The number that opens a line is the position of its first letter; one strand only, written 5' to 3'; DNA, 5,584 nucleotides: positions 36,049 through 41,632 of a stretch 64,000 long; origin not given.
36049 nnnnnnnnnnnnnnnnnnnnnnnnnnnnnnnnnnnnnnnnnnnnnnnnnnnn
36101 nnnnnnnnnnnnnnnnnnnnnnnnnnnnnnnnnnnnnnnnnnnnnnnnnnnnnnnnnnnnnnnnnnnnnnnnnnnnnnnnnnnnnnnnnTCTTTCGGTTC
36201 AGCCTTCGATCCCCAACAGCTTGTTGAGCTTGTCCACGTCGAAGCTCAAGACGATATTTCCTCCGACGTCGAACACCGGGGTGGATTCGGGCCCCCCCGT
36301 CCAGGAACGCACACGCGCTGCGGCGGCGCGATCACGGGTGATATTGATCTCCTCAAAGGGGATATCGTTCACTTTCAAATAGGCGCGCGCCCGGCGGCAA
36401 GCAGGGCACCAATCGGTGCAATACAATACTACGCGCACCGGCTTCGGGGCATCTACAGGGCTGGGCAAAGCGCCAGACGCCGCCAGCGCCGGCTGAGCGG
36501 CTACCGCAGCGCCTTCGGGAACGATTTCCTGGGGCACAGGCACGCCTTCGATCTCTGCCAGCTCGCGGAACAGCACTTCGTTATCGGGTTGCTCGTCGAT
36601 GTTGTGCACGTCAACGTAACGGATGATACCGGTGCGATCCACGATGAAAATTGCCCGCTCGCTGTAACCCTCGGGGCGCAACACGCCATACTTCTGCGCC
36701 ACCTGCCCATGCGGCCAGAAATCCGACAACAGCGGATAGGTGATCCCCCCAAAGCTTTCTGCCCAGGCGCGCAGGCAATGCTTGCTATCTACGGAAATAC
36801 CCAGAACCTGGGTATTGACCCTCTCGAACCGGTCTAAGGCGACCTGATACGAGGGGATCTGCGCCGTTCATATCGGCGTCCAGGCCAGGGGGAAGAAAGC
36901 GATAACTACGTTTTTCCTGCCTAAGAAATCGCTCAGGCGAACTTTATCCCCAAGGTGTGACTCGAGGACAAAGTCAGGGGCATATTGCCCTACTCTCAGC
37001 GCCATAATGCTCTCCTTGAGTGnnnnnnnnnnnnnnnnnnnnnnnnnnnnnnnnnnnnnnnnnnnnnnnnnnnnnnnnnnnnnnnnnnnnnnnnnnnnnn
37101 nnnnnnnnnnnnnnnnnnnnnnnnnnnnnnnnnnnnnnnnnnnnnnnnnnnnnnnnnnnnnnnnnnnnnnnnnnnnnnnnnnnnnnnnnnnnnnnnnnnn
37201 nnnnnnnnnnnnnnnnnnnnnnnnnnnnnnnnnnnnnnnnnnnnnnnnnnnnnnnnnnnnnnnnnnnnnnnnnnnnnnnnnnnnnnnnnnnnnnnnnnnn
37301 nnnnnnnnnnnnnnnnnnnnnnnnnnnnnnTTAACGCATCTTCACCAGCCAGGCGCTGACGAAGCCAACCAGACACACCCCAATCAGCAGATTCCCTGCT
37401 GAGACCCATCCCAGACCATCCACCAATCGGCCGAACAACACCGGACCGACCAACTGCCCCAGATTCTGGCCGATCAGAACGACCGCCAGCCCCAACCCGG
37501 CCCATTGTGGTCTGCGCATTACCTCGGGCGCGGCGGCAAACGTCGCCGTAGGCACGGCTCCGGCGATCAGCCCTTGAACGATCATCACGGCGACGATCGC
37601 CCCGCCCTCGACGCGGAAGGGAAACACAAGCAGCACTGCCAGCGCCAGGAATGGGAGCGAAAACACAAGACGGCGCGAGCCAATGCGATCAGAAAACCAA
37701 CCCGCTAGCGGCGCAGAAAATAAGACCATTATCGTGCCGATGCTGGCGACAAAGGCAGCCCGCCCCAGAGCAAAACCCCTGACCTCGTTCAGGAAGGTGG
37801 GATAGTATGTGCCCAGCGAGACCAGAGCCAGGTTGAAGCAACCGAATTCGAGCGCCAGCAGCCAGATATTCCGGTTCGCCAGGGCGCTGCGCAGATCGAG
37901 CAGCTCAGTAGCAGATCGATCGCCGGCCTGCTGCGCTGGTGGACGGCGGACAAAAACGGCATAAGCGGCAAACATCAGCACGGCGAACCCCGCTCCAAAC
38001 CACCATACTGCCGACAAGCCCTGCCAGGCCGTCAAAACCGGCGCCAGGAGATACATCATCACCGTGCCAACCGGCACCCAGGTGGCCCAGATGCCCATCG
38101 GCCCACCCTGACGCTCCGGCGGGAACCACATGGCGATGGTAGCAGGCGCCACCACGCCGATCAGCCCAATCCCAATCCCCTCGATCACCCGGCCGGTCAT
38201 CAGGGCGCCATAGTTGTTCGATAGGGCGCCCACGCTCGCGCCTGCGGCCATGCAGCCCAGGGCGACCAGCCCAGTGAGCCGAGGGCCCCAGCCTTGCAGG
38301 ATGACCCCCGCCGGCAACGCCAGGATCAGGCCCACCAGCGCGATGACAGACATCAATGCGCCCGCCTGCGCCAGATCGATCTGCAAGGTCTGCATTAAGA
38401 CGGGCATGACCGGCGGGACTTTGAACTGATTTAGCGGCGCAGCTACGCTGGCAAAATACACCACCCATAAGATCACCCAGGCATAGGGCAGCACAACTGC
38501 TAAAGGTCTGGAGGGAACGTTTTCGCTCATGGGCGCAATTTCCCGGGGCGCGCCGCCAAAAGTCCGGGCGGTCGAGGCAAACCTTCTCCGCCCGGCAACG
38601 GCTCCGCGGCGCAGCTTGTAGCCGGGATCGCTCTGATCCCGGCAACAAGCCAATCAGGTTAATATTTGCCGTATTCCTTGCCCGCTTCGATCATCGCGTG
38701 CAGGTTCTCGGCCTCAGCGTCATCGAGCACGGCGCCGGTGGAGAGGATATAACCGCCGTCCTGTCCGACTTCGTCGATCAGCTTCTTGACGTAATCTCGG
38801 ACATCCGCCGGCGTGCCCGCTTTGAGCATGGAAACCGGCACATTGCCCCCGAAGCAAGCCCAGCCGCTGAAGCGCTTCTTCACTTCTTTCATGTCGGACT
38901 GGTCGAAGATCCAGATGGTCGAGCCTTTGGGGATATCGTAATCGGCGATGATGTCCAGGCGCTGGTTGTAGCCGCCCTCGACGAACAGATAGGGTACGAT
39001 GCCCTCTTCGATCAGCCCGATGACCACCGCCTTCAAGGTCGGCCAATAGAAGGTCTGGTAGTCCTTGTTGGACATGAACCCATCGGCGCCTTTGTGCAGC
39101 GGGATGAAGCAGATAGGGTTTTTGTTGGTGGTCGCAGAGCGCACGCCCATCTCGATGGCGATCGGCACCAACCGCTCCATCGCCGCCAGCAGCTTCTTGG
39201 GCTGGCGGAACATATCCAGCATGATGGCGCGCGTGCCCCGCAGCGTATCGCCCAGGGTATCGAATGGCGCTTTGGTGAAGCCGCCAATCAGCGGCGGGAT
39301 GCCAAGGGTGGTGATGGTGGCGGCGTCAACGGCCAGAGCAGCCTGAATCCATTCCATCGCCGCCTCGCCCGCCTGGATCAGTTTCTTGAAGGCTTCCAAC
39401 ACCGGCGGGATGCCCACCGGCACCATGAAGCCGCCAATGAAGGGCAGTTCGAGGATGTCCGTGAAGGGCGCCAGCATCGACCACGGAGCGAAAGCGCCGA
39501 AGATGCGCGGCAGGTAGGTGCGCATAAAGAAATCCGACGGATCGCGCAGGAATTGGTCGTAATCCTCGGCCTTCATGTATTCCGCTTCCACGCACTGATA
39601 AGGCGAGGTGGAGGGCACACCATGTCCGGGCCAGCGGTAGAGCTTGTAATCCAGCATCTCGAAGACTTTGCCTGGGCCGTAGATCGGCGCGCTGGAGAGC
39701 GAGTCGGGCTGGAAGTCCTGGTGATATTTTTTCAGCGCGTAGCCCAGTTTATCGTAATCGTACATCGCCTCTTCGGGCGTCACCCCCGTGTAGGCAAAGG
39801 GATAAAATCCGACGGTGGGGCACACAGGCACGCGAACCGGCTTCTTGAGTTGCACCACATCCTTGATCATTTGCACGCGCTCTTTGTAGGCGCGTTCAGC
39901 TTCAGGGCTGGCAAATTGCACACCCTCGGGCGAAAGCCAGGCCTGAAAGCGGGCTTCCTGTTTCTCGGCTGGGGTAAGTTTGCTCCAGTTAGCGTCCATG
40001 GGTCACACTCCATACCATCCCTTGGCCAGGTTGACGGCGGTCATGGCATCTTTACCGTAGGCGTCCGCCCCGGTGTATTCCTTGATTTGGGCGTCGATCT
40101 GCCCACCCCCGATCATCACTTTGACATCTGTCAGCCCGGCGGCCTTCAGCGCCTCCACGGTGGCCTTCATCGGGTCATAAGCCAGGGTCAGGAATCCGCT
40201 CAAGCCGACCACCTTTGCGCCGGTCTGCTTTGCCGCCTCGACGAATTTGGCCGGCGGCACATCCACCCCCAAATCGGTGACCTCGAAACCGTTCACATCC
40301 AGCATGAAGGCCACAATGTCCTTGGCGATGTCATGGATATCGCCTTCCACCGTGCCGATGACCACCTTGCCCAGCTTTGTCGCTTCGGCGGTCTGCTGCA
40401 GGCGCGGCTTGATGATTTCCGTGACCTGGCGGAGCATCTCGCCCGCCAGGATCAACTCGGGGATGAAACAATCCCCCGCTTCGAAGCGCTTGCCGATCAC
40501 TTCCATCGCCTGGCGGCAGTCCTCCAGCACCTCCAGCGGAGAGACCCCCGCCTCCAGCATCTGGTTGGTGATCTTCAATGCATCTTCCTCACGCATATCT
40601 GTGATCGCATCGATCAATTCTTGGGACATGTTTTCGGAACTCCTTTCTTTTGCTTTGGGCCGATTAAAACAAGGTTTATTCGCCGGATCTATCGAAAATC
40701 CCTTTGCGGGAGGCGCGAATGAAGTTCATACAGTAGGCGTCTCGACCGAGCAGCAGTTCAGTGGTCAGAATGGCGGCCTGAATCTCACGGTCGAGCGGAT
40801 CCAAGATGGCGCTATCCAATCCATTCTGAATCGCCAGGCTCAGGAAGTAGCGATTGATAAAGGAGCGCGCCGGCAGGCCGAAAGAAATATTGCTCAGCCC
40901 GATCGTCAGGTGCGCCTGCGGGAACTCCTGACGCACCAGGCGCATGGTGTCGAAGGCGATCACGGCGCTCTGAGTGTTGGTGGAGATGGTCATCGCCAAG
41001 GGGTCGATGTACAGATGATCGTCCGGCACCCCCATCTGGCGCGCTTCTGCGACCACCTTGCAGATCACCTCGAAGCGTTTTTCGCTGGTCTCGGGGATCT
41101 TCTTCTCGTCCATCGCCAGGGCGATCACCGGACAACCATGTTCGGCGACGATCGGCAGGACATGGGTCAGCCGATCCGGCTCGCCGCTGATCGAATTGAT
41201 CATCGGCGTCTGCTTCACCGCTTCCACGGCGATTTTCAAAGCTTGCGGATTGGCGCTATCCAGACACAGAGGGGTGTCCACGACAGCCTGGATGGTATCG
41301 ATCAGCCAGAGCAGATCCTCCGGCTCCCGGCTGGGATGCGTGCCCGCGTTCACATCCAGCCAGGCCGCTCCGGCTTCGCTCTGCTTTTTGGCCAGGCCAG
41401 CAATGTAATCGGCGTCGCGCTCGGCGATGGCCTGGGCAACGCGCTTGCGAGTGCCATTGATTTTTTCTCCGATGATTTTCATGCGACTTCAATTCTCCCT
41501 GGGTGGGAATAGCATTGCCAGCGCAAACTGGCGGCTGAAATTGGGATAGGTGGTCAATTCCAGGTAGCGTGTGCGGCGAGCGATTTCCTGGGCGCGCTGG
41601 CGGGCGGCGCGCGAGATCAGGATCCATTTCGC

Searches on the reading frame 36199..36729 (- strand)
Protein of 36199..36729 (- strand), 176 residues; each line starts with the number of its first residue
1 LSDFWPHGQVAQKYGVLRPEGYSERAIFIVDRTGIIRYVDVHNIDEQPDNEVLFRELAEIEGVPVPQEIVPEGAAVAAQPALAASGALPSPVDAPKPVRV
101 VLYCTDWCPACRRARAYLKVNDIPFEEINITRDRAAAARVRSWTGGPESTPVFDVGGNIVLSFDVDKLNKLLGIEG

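Call 84: search_protein_families(library=pfam, proteins=[window:36199-36729:-], max_evalue=0.00001)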
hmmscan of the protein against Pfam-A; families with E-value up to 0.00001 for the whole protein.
window:36199-36729:- (176 aa): 2 families
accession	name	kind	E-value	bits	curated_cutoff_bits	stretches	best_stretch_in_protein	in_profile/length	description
PF00462.30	Glutaredoxin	-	2.4e-14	53.7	22.9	1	100-159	1-59/60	Glutaredoxin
PF00578.27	AhpC-TSA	-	2.7e-09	37.5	26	0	3-39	89-124/124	AhpC/TSA family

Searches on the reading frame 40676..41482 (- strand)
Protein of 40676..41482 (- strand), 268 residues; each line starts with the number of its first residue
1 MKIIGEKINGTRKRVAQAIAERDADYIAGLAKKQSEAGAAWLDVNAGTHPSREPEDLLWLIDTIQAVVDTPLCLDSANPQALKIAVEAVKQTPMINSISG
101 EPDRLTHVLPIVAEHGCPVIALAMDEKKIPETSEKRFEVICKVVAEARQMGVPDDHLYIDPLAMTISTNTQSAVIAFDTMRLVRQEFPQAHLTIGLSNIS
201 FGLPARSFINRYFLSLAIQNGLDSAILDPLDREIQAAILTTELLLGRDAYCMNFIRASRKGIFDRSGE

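Call 86: search_protein_families(library=pfam, proteins=[window:40676-41482:-], max_evalue=0.1)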
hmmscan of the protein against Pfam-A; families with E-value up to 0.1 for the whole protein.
window:40676-41482:- (268 aa): 2 families
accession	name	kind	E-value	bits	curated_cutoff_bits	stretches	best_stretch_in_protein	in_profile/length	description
PF00809.28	Pterin_bind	-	7.8e-25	88.4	25.5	1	8-227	4-243/244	Pterin binding enzyme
PF03599.22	CdhD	-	2.8e-07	30.1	24.8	1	40-181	68-196/387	CO dehydrogenase/acetyl-CoA synthase delta subunit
